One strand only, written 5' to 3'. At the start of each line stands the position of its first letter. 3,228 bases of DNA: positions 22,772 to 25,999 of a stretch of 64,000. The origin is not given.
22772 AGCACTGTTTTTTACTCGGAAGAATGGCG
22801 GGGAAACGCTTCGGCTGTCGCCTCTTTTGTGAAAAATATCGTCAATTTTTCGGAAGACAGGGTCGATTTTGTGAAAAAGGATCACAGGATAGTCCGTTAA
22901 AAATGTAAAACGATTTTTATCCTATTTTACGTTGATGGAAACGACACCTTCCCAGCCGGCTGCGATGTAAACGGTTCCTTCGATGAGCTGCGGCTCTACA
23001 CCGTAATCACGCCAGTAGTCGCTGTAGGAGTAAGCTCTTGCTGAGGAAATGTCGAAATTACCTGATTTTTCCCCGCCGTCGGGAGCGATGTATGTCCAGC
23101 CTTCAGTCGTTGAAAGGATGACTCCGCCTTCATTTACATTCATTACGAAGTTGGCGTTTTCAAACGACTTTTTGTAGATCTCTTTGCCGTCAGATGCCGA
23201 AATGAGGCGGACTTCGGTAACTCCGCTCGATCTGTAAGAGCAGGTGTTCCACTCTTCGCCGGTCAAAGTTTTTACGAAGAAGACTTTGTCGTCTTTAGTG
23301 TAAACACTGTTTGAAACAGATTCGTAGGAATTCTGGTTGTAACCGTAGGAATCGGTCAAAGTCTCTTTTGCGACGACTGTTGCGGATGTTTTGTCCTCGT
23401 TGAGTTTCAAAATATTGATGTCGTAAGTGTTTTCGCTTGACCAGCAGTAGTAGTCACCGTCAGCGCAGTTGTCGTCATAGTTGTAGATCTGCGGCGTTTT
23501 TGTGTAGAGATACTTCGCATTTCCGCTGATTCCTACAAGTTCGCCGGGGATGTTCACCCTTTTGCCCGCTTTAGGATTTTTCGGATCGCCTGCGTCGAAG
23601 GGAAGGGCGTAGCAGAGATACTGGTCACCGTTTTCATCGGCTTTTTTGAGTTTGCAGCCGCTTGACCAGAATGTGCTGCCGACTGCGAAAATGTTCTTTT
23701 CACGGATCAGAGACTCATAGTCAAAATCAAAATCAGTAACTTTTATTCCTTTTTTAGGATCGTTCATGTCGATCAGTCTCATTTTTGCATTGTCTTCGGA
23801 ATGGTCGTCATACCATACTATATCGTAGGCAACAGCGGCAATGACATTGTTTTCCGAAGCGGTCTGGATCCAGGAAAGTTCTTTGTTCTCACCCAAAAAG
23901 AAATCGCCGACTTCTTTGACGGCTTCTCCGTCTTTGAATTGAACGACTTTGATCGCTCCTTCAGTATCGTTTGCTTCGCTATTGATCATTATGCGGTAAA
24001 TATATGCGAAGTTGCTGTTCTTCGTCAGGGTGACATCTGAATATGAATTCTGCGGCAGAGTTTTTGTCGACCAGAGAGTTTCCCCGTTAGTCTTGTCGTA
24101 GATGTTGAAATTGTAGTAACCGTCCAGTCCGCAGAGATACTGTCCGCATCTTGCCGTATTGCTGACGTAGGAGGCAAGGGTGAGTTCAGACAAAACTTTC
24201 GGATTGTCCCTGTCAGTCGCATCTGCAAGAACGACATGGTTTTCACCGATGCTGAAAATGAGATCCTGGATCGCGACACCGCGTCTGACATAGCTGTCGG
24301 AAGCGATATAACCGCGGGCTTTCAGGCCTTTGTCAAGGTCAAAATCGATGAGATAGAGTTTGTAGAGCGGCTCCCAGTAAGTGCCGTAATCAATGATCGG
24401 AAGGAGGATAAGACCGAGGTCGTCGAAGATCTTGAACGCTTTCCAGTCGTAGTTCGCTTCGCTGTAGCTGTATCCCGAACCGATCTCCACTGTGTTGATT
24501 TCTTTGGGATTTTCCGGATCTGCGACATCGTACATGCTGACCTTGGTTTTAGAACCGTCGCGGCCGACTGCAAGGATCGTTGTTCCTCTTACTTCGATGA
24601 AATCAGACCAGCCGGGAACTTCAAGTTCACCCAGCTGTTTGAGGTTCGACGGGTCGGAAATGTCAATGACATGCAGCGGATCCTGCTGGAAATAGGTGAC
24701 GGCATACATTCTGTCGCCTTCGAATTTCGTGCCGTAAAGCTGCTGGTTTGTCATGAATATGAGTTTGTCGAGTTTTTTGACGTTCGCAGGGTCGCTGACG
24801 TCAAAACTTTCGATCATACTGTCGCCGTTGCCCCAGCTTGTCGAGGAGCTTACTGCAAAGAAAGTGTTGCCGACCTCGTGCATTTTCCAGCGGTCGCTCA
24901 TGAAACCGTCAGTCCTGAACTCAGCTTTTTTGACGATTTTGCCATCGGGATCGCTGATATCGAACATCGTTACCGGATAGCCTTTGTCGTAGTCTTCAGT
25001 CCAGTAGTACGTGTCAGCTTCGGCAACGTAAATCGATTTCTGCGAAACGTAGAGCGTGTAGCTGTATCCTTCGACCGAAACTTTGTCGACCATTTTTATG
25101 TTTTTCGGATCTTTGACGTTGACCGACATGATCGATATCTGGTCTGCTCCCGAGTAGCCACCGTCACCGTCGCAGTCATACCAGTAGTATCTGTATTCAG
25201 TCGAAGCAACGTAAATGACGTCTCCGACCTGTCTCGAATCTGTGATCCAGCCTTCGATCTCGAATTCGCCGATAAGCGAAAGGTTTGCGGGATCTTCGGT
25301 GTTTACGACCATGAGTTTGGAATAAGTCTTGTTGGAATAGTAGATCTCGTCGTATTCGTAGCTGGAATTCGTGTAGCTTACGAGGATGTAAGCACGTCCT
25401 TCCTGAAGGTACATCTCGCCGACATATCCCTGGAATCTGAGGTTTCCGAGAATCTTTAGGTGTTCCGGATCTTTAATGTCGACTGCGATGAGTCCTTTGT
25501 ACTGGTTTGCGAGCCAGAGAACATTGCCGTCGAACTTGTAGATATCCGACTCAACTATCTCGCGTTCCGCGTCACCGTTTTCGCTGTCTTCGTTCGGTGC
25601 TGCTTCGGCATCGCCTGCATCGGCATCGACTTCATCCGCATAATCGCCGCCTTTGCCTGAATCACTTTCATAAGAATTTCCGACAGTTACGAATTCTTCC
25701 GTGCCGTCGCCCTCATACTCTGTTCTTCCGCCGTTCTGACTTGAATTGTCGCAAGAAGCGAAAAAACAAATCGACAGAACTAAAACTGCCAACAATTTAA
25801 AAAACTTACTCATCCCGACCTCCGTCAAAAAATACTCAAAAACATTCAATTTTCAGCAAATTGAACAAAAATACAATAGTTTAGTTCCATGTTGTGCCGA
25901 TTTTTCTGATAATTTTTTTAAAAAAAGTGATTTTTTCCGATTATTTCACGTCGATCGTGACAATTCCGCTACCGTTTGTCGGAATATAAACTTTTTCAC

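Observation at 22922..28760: Tandem duplicated LVIVD beta-propeller lipoprotein genes sharing a conserved roughly 70-bp 5' region, with the second copy frameshifted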

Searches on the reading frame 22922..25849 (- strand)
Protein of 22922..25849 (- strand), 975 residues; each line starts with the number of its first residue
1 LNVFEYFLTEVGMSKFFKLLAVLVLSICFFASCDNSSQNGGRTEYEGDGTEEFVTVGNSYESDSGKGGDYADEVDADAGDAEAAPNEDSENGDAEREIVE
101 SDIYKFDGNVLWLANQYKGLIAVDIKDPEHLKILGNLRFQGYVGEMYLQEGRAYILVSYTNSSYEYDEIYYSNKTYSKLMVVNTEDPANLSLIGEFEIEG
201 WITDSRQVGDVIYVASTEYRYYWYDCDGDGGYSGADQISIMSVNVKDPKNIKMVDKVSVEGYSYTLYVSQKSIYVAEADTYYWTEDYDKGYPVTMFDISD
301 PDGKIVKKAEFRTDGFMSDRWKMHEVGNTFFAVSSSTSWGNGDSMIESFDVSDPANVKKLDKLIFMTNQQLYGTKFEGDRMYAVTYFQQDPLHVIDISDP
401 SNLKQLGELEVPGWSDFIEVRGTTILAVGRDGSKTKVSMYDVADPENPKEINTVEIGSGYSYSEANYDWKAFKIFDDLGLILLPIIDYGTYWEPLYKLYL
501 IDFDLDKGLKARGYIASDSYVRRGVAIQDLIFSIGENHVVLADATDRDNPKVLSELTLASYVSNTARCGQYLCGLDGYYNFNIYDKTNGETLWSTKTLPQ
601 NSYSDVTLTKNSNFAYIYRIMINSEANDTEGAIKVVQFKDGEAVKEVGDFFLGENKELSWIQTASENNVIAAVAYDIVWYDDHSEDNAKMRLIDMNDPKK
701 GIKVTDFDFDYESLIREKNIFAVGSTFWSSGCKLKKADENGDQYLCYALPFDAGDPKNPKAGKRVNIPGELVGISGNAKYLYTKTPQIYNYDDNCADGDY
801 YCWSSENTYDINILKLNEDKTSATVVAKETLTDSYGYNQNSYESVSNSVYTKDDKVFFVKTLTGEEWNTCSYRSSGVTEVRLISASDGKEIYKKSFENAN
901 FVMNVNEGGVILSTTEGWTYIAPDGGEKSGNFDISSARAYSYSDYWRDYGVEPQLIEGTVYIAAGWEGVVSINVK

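Call 6: search_protein_families(library=pfam, proteins=[window:22922-25849:-], max_evalue=0.01)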
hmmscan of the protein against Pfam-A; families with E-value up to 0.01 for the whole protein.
window:22922-25849:- (975 aa): 1 family
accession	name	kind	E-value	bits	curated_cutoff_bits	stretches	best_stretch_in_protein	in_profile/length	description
PF09826.15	Beta_propel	-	1e-68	232.9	22.4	2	234-545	176-493/495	Beta propeller domain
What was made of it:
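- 22922..25813 (-): Copy 1: intact 963-aa lipoprotein. It has a signal peptide with lipobox Cys21, a disordered acidic linker (about residues 22-86), an N-terminal PF09826 beta-propeller (about 90-550), a Cys-containing connector (C556, C561) and a second all-beta propeller-like domain (about 595-963). Pfam PF09826 E 1e-68 (call 6).
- PF09826 hit (call 6). The 572-aa ORF keeps the complete PF09826 domain (call 6).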

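Call 12: find_homologous_proteins(query=window:22922-25813:-)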
Query window:22922-25813:- (963 aa): 226 proteins with E <= 0.001 among 8000 candidates; the best 120 are listed.
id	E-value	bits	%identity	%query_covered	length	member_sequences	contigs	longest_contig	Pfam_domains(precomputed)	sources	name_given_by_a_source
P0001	0.0e+0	2125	97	100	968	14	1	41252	PF09826.16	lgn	-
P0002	0.0e+0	2035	91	100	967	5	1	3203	PF09826.16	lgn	-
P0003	0.0e+0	1894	86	100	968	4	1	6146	PF09826.16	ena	-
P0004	0.0e+0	1874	85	100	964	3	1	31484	PF09826.16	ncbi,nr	ncbi:beta-propeller domain-containing protein [bacterium]|nr:beta-propeller domain-containing protei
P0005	0.0e+0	1822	82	100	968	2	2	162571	PF09826.16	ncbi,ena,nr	ncbi:beta-propeller domain-containing protein [bacterium]|nr:beta-propeller domain-containing protei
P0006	0.0e+0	1815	81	100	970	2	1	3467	PF09826.16,PF08309.18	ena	-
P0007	0.0e+0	1801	81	100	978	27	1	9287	PF09826.16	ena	-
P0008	0.0e+0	1796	81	100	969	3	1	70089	PF09826.16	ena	-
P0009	0.0e+0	1791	81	100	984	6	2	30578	PF09826.16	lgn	-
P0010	0.0e+0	1766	79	100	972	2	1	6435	PF09826.16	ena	-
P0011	0.0e+0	1753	80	100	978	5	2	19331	PF09826.16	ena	-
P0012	0.0e+0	1752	79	100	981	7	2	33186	PF09826.16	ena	-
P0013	0.0e+0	1736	79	100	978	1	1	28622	PF09826.16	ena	-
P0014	0.0e+0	1727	79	100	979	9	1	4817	PF09826.16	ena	-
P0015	0.0e+0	1720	78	100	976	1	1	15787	PF09826.16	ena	-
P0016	0.0e+0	1713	78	100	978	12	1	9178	PF09826.16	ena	-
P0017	0.0e+0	1706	76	100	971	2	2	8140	PF09826.16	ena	-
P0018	0.0e+0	1642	76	100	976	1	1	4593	PF09826.16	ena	-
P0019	0.0e+0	1630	75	100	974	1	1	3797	PF09826.16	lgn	-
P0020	0.0e+0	1630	75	100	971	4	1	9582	PF09826.16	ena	-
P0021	0.0e+0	1626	74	100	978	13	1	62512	PF09826.16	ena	-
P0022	0.0e+0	1624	74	100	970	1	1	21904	PF09826.16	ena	-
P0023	0.0e+0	1619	75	100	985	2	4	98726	PF09826.16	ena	-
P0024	0.0e+0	1608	75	100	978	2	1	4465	PF09826.16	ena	-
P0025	0.0e+0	1607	74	100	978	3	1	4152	PF09826.16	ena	-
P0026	0.0e+0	1606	76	98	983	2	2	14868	PF09826.16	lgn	-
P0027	0.0e+0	1604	76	97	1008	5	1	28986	PF09826.16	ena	-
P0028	0.0e+0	1596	73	100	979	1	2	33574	PF09826.16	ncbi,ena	-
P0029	0.0e+0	1593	74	100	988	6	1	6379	PF09826.16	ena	-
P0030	0.0e+0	1586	73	100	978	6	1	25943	PF09826.16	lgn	-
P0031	0.0e+0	1585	73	100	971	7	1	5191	PF09826.16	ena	-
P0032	0.0e+0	1581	73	100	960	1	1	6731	PF09826.16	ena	-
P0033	0.0e+0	1580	73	100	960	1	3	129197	PF09826.16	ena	-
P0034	0.0e+0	1579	73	100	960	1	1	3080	PF09826.16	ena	-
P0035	0.0e+0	1576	73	100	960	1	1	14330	PF09826.16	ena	-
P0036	0.0e+0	1575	72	100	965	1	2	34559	PF09826.16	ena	-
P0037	0.0e+0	1575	72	100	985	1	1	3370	PF09826.16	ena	-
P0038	0.0e+0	1569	73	100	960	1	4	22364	PF09826.16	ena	-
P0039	0.0e+0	1567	80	90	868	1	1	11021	PF09826.16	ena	-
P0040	0.0e+0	1565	72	100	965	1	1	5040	PF09826.16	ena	-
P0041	0.0e+0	1535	71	100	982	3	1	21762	PF09826.16,PF08309.18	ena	-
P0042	0.0e+0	1464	68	100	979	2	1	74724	PF09826.16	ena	-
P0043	0.0e+0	1441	68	100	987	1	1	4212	PF09826.16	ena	-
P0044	0.0e+0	1410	67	100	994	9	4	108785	PF09826.16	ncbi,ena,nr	ncbi:beta-propeller domain-containing protein [bacterium]|nr:beta-propeller domain-containing protei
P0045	0.0e+0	1384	65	100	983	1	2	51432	PF09826.16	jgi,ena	-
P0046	0.0e+0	1317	63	100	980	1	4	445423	PF09826.16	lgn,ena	-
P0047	0.0e+0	1317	64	100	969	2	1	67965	PF09826.16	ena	-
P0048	0.0e+0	1250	61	100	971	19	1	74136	PF09826.16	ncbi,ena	-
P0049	0.0e+0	1235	60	100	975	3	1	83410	PF09826.16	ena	-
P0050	0.0e+0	1230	60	100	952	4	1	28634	PF09826.16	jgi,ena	-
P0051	0.0e+0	1215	58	100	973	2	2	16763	PF09826.16,PF08309.18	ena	-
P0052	0.0e+0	1026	73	63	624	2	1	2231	PF09826.16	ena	-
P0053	0.0e+0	1013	52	100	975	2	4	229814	PF09826.16,PF08309.18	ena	-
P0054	5.9e-263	893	75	55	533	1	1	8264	PF09826.16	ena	-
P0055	2.3e-261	888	60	71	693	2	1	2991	PF09826.16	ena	-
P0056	2.4e-245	835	44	100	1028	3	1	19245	PF09826.16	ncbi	-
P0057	8.2e-245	833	45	100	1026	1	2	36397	PF09826.16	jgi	jgi:uncharacterized secreted protein with C-terminal beta-propeller domain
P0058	2.7e-241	821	44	100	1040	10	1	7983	PF09826.16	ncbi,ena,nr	ncbi:MAG TPA: beta-propeller domain-containing protein [bacterium]|nr:beta-propeller domain-containi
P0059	1.4e-240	819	45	100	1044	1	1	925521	PF09826.16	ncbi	ncbi:MAG: beta-propeller domain-containing protein [bacterium]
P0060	1.7e-240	819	44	100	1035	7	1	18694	PF09826.16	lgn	-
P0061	8.3e-239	813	44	100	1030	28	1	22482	PF09826.16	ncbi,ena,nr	ncbi:MAG TPA: beta-propeller domain-containing protein [bacterium]|nr:beta-propeller domain-containi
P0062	4.9e-236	804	44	100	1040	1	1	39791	PF09826.16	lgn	-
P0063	3.9e-235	801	45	94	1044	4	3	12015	PF09826.16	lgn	-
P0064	1.3e-230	786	42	100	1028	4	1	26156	PF09826.16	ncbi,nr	ncbi:MAG TPA: beta-propeller domain-containing protein [bacterium]|nr:beta-propeller domain-containi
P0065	1.1e-228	780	42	100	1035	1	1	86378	PF09826.16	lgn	-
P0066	4.5e-228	778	43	100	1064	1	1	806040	PF09826.16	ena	-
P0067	3.0e-227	775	56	59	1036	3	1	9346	PF09826.16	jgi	-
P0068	3.5e-227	775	42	100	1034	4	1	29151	PF09826.16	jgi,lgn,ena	-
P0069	9.3e-210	717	44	98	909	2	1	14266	PF09826.16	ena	-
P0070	5.3e-201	688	40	100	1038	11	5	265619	PF09826.16,PF08309.18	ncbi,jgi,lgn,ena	-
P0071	1.1e-199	684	40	99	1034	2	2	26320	PF09826.16,PF08309.18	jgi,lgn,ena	-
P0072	6.5e-199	681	51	58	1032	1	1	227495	PF09826.16,PF08309.18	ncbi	-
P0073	3.8e-193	662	39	100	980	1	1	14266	PF09826.16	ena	-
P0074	2.0e-191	656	38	100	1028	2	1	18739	PF09826.16,PF08309.18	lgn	-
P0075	8.6e-191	654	39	100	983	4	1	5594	PF09826.16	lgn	-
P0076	1.5e-190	653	39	100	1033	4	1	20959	PF09826.16,PF08309.18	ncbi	-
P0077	2.0e-190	653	39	100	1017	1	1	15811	PF09826.16,PF08309.18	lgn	-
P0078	4.1e-188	645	39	100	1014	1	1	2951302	PF09826.16,PF08309.18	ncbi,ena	-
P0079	1.3e-185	637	39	100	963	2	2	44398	PF09826.16,PF08309.18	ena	-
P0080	2.4e-184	633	38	100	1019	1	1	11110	PF09826.16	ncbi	-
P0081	5.1e-182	625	44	88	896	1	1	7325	PF09826.16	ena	-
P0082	1.6e-181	624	42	96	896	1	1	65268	PF09826.16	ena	-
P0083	3.2e-181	623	40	100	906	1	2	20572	PF09826.16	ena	-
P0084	5.7e-180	618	39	100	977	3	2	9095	PF09826.16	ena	-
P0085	1.3e-177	611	37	100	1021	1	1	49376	PF09826.16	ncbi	-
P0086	4.4e-177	609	38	100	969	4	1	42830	PF09826.16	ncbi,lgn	-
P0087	1.1e-176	608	38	99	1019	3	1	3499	PF09826.16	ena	-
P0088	2.2e-175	603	38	97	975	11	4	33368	PF09826.16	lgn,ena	-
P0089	3.3e-171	589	37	100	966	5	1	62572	PF09826.16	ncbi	-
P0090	4.9e-171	589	46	58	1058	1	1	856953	PF09826.16,PF08309.18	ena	-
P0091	2.7e-170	586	37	100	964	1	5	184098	PF09826.16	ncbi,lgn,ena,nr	ncbi:beta-propeller domain-containing protein [bacterium]|nr:beta-propeller domain-containing protei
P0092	2.8e-170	586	40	100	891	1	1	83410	PF09826.16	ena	-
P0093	1.2e-169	584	34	100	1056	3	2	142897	PF09826.16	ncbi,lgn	-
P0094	1.7e-169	584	37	100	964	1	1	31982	PF09826.16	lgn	-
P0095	2.0e-169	584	37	100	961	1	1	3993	PF09826.16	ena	-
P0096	3.3e-168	580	36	100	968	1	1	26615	PF09826.16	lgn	-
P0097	7.8e-168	578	37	100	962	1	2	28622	PF09826.16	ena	-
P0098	4.2e-167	576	39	100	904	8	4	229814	PF09826.16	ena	-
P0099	4.2e-165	569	38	100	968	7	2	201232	PF09826.16,PF08309.18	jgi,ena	-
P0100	7.5e-164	565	37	100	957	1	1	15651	PF09826.16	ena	-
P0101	1.2e-163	564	44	60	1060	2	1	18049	PF09826.16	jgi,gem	-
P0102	2.0e-162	560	35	96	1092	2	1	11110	PF09826.16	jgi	-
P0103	4.3e-161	556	37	100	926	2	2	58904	PF09826.16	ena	-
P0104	5.2e-161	556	36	100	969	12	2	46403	PF09826.16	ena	-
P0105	1.3e-159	551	35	100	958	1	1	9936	PF09826.16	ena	-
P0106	3.4e-159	550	34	100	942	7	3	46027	PF09826.16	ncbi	-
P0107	1.1e-158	548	36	100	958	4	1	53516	PF09826.16,PF08309.18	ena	-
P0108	1.7e-158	547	35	100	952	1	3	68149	PF09826.16,PF08309.18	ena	-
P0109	3.3e-158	546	36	98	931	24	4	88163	PF09826.16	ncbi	-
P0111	1.1e-156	541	35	100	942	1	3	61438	PF09826.16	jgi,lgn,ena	-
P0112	2.0e-156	540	36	100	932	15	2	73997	PF09826.16,PF08309.18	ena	-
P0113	1.8e-155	537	36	100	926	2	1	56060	PF09826.16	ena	-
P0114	2.0e-155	537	35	100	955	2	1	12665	PF09826.16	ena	-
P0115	1.8e-153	531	36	98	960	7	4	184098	PF09826.16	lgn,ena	-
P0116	2.2e-153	530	34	100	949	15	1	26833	PF09826.16,PF08309.18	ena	-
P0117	3.1e-153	530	36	98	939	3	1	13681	PF09826.16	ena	-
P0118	1.5e-151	524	35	100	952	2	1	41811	PF09826.16,PF08309.18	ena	-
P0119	1.5e-149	518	35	98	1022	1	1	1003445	PF09826.16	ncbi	-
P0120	2.3e-145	504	34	100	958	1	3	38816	PF09826.16,PF08309.18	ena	-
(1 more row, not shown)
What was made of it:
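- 22922..25813 (-): Orthologs at 60-97% identity (call 12).
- On Pfam PF08309 LVIVD repeat: Some homologs carry a weak precomputed PF08309 hit (call 12).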

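Call 13: find_encoding_contigs(protein=P0001, flank=8000, max_places=3)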
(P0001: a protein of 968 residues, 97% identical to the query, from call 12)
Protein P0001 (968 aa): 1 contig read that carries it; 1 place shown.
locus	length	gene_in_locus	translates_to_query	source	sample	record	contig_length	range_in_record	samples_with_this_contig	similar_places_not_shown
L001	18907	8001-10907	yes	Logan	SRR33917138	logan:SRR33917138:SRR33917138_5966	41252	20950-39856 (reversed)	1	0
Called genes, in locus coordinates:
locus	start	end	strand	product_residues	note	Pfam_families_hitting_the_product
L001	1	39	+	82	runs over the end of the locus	-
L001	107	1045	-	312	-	PF01073:3Beta_HSD (weak), PF01370:Epimerase, PF04321:RmlD_sub_bind (faint), PF07993:NAD_binding_4 (faint), PF16363:GDP_Man_Dehyd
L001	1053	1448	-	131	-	PF03061:4HBT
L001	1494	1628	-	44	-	-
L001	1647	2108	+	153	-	PF13291:ACT_4 (faint), PF13840:ACT_7 (faint), PF19571:ACT_8, PF22468:ACT_9 (faint), PF22629:ACT_AHAS_ss, PF01842:ACT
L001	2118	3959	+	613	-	-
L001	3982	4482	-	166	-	PF07603:Lcl_C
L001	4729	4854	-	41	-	-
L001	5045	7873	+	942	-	PF08309:LVIVD (faint), PF09826:Beta_propel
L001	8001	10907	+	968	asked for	PF09826:Beta_propel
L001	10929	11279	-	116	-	-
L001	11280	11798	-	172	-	PF02559:CarD_TRCF_RID, PF21095:CarD_C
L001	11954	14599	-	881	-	-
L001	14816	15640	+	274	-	-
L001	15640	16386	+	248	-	PF02544:Steroid_dh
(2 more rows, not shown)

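Call 14: find_encoding_contigs(protein=P0004, flank=8000, max_places=3)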
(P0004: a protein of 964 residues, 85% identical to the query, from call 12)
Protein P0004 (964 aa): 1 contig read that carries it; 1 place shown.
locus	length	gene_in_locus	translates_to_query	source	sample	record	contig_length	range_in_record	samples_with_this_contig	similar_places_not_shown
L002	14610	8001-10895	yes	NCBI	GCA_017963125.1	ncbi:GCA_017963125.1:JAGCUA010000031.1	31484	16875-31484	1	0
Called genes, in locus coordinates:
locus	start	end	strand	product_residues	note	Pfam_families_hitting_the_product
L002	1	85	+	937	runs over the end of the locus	PF09826:Beta_propel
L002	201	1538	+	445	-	PF13173:AAA_14, PF13635:DUF4143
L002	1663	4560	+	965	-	PF09826:Beta_propel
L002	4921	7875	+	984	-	PF09826:Beta_propel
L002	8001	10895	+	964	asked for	PF09826:Beta_propel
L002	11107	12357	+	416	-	PF00481:PP2C, PF13672:PP2C_2, PF07228:SpoIIE (faint), PF00027:cNMP_binding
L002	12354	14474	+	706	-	PF13428:TPR_14 (faint), PF13432:TPR_16 (faint), PF01464:SLT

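Call 27: find_related_loci(query=A2, collection=genome_contigs, flank=8000)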
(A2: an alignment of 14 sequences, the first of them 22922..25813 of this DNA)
Query A2 (963 aa) in genome_contigs; peptide patterns used: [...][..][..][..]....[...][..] (x = any residue, [..] = any of these).
70 stretches matched a pattern; 20 encode a relative of the query (tblastn E <= 1e-3); 18 distinct loci.
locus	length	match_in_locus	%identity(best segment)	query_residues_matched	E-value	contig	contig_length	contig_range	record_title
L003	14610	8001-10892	85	1-963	0e+0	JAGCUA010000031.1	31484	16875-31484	Bacterium isolate RGIG10122 Yak_Rumen-4__c908808, whole genome shotgun sequence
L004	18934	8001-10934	81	1-963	0e+0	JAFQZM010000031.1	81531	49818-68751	Bacterium isolate RGIG2292 Goat_Duodenum-5__c355331, whole genome shotgun sequence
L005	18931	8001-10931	80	1-963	0e+0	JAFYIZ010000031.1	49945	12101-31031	Bacterium isolate RGIG7134 Water_buffalos_Abomasum-4__c682225, whole genome shotgun sequence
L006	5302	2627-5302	75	1-879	0e+0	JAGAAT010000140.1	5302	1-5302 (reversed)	Bacterium isolate RGIG8272 Water_buffalos_Rumen-5__c1813449, whole genome shotgun sequence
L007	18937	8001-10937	68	1-963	0e+0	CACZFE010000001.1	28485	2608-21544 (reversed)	MAG: uncultured Spirochaetales bacterium isolate RUG12558 genome assembly, contig: RUG12558_asm_1, whole genome shotgun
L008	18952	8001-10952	67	1-963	0e+0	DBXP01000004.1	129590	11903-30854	MAG TPA_asm: bacterium UBP6_UBA1209 isolate UBA1209 UBA1209_contig_2463, whole genome shotgun sequence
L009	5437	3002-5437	77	1-804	0e+0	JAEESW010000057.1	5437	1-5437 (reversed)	MAG: bacterium isolate Tb.RUG.391 NODE_75934_length_5437_cov_1.779849, whole genome shotgun sequence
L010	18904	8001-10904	82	1-963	0e+0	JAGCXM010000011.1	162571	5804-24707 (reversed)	Bacterium isolate RGIG10212 Yak_Rumen-5__c674489, whole genome shotgun sequence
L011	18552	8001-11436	73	1-963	0e+0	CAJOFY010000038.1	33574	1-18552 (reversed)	uncultured bacterium isolate Red_deer_3_mag_66 genome assembly, contig: scaffold_5519, whole genome shotgun sequence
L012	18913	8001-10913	73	1-963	0e+0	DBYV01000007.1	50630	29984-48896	MAG TPA_asm: bacterium UBP6_UBA1177 isolate UBA1177 UBA1177_contig_2019, whole genome shotgun sequence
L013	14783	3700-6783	44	1-963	0e+0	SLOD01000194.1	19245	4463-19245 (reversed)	MAG: Candidatus Sumerlaeota bacterium isolate CSSed165cm_432 CSSed16-5cm-7049, whole genome shotgun sequence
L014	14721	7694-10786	43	1-963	0e+0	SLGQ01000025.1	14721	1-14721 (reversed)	MAG: Candidatus Sumerlaeota bacterium isolate CSSed165cm_107 CSSed16-5cm-12500, whole genome shotgun sequence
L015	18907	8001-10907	38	1-963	0e+0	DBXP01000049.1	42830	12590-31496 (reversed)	MAG TPA_asm: bacterium UBP6_UBA1209 isolate UBA1209 UBA1209_contig_31032, whole genome shotgun sequence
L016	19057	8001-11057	37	2-963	0e+0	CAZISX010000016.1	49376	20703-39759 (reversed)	MAG TPA_asm: uncultured Spirochaetales bacterium isolate binchicken_co113_125 genome assembly, contig: NODE_780_length_4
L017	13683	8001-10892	38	1-963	0e+0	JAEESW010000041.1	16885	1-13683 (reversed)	MAG: bacterium isolate Tb.RUG.391 NODE_14731_length_16885_cov_1.518200, whole genome shotgun sequence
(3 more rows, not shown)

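Call 53: search_solved_structures(query=A4, max_evalue=1)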
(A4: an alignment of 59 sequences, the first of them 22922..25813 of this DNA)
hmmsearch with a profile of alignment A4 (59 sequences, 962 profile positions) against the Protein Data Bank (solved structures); distinct sequences matched with E-value up to 1: 3.
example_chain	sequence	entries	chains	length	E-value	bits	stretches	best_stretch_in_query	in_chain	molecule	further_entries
8rjc_9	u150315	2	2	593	0.025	15.7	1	8-79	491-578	Calnexin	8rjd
1wlg_A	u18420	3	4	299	0.087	13.9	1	578-727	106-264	Flagellar hook protein flgE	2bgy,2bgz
22gu_A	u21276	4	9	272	0.18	12.9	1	90-176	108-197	CJ1041C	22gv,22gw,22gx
